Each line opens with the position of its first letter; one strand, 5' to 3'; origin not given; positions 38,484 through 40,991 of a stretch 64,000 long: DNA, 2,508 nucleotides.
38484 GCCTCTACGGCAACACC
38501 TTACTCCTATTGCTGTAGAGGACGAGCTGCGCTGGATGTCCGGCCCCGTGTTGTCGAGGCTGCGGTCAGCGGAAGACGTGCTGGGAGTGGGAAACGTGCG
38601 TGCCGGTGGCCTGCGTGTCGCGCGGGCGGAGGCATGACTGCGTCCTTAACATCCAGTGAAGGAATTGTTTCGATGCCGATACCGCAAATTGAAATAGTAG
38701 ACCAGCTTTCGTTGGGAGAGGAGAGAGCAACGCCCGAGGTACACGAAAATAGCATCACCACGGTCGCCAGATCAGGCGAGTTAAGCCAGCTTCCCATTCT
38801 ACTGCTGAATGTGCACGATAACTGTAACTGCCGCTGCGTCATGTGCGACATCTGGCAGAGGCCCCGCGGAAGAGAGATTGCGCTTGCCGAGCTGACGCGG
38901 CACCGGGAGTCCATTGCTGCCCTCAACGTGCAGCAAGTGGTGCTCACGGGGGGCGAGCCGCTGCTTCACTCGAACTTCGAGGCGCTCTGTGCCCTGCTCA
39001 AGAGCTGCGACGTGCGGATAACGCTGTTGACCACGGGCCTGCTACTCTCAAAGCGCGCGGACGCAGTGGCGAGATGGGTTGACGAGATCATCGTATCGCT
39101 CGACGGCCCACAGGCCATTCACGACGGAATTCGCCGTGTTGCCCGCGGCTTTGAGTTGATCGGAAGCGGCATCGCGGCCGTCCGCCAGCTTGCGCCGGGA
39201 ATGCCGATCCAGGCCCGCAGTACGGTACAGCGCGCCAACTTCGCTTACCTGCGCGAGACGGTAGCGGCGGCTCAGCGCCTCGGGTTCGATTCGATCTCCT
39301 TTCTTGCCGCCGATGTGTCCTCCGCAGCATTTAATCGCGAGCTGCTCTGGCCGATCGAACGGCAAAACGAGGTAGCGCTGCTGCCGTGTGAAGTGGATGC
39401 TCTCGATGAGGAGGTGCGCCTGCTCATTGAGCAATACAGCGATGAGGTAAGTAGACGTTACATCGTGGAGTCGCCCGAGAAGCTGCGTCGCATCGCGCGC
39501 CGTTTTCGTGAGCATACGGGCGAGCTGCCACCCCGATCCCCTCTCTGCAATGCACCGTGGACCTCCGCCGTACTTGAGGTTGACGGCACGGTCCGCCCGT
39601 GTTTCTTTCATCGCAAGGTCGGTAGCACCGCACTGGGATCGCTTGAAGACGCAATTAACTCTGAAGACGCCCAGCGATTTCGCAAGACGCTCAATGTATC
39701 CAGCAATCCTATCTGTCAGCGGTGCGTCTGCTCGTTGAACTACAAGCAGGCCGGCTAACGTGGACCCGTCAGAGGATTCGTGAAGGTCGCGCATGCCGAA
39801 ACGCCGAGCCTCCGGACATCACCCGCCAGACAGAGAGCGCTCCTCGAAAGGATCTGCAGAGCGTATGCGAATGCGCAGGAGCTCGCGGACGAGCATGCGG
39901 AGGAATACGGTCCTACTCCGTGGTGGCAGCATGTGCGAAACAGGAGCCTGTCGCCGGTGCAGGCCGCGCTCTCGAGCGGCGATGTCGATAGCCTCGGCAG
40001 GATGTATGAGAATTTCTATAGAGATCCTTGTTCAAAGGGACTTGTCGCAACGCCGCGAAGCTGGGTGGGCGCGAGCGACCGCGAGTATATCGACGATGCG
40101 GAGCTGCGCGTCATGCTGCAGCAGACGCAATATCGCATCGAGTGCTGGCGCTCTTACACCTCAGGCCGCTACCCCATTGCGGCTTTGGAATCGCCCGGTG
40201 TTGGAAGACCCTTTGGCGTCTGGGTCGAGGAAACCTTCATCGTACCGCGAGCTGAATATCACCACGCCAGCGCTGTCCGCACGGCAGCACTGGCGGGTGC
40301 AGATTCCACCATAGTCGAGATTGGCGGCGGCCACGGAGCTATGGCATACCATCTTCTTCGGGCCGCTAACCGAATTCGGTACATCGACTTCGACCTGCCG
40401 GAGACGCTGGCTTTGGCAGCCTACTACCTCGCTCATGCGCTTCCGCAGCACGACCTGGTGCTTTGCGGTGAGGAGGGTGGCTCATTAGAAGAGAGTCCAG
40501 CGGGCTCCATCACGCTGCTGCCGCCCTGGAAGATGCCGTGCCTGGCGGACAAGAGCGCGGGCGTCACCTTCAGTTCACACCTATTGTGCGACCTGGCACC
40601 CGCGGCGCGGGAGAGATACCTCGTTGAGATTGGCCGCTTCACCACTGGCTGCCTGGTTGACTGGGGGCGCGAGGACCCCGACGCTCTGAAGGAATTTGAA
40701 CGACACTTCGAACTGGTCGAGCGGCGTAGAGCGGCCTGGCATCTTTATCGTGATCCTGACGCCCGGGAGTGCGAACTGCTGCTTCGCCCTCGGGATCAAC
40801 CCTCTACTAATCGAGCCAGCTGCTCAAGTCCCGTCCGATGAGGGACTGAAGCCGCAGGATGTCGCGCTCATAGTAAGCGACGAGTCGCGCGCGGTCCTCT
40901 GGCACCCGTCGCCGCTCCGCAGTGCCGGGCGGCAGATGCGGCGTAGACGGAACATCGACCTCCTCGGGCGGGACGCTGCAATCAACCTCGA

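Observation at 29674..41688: Eight-gene translationally coupled operon with five radical SAM enzymes (four B12-dependent), plus a convergent sulfotransferase: orphan biosynthetic system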

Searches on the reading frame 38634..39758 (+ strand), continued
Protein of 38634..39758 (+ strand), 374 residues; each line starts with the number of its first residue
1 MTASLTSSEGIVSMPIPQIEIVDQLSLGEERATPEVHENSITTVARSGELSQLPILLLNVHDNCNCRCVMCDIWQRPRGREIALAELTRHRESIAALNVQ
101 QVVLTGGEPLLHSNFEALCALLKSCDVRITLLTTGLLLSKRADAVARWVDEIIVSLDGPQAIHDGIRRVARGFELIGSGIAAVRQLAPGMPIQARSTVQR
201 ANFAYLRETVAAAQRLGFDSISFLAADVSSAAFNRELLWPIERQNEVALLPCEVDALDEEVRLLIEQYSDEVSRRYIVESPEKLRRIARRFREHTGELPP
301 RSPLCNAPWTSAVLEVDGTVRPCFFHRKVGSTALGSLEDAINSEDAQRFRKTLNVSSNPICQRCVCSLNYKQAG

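Call 87: fold_search(model_id=the predicted structure, library=pdb)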
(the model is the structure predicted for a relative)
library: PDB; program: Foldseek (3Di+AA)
matches with E <= 10: 1760; with E <= 0.001: 135
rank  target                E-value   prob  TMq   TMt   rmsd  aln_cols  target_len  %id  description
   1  7vob                  1.9e-14  1.00  0.64  0.70   4.0       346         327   20  The crystal structure of a Radical SAM Enzyme BlsE involved in the Biosynthesis of Blasticidin S (released 2022-05-04)
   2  6efn                  2.5e-13  1.00  0.60  0.57   5.1       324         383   18  Structure of a RiPP maturase, SkfB (released 2018-10-24)
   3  5v1t_A                6.6e-12  1.00  0.58  0.49   7.5       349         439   15  Crystal structure of Streptococcus suis SuiB bound to precursor peptide SuiA (released 2017-08-30)
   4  5v1q_A                2.1e-11  1.00  0.57  0.49   5.5       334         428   15  Crystal structure of Streptococcus suis SuiB (released 2017-08-30)
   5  5v1s_A                2.3e-11  1.00  0.59  0.51   5.4       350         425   14  Crystal structure of Streptococcus suis SuiB bound to S-adenosylmethionine (released 2017-08-30)
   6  2fb2_B                3.0e-11  1.00  0.42  0.47   2.8       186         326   25  Structure of the MoaA Arg17/266/268/Ala triple mutant (released 2006-05-09)
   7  5v1q_B                3.0e-11  1.00  0.57  0.48   6.3       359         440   15  Crystal structure of Streptococcus suis SuiB (released 2017-08-30)
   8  5v1s_B                3.9e-11  1.00  0.54  0.47   5.8       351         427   15  Crystal structure of Streptococcus suis SuiB bound to S-adenosylmethionine (released 2017-08-30)
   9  9gmc_A                7.3e-10  1.00  0.61  0.59   6.1       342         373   19  Crystal structure of the complex formed between the radical SAM protein ChlB and the R3A mutant of ChlA (released 2025-06-25)
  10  1tv7_A                1.1e-09  1.00  0.52  0.57   6.7       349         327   18  Structure of the S-adenosylmethionine dependent Enzyme MoaA (released 2004-08-31)
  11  6c8v                  1.3e-09  1.00  0.54  0.61   7.5       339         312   18  X-ray structure of PqqE from Methylobacterium extorquens (released 2018-02-14)
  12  2fb2_A                1.6e-09  1.00  0.42  0.46   2.8       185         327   25  Structure of the MoaA Arg17/266/268/Ala triple mutant (released 2006-05-09)
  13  5vsl_A                4.2e-09  1.00  0.57  0.75   4.2       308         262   15  Crystal structure of viperin with bound [4Fe-4S] cluster and S-adenosylhomocysteine (SAH) (released 2017-06-14)
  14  6q2p_B                4.2e-09  1.00  0.54  0.65   5.6       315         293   15  Crystal structure of mouse viperin bound to cytidine triphosphate and S-adenosylhomocysteine (released 2020-01-22)
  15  6q2p_A                4.5e-09  1.00  0.56  0.68   7.2       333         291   14  Crystal structure of mouse viperin bound to cytidine triphosphate and S-adenosylhomocysteine (released 2020-01-22)
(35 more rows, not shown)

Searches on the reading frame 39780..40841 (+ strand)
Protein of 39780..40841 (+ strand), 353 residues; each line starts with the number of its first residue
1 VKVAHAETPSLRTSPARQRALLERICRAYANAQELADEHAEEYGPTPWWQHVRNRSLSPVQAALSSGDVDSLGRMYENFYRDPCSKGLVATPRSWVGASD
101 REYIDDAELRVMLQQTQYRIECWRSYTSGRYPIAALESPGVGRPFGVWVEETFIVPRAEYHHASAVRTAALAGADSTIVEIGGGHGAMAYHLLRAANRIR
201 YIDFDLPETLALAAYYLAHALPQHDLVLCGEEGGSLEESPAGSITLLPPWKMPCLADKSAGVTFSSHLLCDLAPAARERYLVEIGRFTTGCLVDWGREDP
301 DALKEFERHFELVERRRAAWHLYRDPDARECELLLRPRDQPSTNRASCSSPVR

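Call 3: search_protein_families(library=pfam, proteins=[window:39780-40841:+], max_evalue=0.01)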
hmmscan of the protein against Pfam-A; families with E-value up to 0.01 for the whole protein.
window:39780-40841:+ (353 aa): 1 family
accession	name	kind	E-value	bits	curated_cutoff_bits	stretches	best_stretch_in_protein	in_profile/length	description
PF00891.24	Methyltransf_2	-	0.00048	20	22.3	1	167-218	56-106/210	O-methyltransferase domain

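Call 4: search_protein_families(library=ncbifam, proteins=[window:39780-40841:+], max_evalue=0.01)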
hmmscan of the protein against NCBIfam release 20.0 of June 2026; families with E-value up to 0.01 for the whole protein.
window:39780-40841:+ (353 aa): 1 family
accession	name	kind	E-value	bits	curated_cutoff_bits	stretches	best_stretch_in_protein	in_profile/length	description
TIGR04371.1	methyltran_NanM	subfamily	2.6e-13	50.1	44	1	174-268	149-245/273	putative sugar O-methyltransferase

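Call 63: search_solved_structures(query=window:39780-40841:+, max_evalue=1)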
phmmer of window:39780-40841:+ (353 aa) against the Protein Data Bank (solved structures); distinct sequences matched with E-value up to 1: 8.
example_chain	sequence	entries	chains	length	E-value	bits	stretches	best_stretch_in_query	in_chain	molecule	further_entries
10ee_A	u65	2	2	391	0.12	15.1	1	176-216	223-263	O-methyltransferase 1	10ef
4z2y_A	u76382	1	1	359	0.13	15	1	173-234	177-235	CalO6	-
4pgh_A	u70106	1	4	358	0.17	14.6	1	175-213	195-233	Caffeic acid O-methyltransferase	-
4pgg_A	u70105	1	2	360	0.17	14.6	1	175-213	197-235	Caffeic acid O-methyltransferase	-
5cvj_D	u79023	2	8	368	0.45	13.2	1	176-212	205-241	(Iso)eugenol O-methyltransferase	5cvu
3reo_A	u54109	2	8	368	0.45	13.2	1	176-212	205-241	(Iso)eugenol O-methyltransferase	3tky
5cvv_A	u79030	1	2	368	0.46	13.1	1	176-212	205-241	(Iso)eugenol O-methyltransferase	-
6c5b_A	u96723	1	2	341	0.51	13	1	174-236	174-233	Methyltransferase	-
